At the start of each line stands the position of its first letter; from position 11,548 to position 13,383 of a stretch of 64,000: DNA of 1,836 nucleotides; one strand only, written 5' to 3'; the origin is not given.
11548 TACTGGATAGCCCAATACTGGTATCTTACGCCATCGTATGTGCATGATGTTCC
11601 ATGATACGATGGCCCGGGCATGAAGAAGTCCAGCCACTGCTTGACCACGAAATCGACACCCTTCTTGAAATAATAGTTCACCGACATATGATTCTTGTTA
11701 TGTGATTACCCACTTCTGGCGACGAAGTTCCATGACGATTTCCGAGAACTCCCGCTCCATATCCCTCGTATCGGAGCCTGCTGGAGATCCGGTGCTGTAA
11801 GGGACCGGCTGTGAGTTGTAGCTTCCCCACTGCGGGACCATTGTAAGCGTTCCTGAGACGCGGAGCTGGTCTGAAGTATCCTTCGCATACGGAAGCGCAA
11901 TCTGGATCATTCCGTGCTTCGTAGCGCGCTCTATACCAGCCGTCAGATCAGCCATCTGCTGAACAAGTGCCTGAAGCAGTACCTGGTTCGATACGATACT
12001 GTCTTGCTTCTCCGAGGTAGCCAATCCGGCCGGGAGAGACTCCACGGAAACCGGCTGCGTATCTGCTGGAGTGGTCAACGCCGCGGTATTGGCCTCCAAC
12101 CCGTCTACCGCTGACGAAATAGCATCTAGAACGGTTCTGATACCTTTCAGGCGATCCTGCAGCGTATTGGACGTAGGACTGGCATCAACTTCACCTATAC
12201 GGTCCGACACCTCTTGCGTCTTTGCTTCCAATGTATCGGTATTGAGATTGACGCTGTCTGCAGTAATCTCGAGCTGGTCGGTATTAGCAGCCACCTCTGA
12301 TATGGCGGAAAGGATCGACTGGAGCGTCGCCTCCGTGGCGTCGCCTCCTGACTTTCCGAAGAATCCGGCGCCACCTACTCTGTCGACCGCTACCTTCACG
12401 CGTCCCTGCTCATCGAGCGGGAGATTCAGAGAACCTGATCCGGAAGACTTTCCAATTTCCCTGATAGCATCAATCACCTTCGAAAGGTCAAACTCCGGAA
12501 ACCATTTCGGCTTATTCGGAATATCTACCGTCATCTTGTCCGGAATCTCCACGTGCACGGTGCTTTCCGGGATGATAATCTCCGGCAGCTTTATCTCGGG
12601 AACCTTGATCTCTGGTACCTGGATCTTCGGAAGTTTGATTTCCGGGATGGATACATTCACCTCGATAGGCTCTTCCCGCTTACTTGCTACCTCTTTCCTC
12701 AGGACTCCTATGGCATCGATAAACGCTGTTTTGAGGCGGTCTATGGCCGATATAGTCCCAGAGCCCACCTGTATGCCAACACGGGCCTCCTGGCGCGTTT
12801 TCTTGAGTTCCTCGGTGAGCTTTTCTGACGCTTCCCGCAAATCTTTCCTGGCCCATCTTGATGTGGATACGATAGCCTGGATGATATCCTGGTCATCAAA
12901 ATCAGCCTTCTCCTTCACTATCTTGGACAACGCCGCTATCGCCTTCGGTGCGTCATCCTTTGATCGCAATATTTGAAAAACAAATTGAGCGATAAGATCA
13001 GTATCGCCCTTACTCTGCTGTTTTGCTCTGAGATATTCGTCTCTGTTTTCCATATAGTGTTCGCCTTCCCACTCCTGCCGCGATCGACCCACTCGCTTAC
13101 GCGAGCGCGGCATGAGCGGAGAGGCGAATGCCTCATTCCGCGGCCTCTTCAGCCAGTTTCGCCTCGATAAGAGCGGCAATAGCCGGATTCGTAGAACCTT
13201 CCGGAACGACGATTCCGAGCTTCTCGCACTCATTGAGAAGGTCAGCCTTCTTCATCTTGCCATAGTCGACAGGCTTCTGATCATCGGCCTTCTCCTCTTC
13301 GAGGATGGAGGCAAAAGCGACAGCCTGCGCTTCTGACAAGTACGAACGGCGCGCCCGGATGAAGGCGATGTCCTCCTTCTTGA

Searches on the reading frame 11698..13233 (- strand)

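Call 25: search_protein_families(library=pfam, proteins=[window:11698-13233:-], max_evalue=0.001)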
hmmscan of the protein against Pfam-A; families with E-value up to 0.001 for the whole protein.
window:11698-13233:- (511 aa): 1 family
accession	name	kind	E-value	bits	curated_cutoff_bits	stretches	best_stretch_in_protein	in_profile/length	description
PF23991.1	DUF7310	-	0.00049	21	40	0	308-352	22-66/83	Coiled-coil region of unknown function (DUF7310)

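Call 84: search_protein_families(library=phrogs, proteins=[window:11698-13233:-], max_evalue=0.0001)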
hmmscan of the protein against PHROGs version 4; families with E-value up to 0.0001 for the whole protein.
window:11698-13233:- (511 aa): 0 families
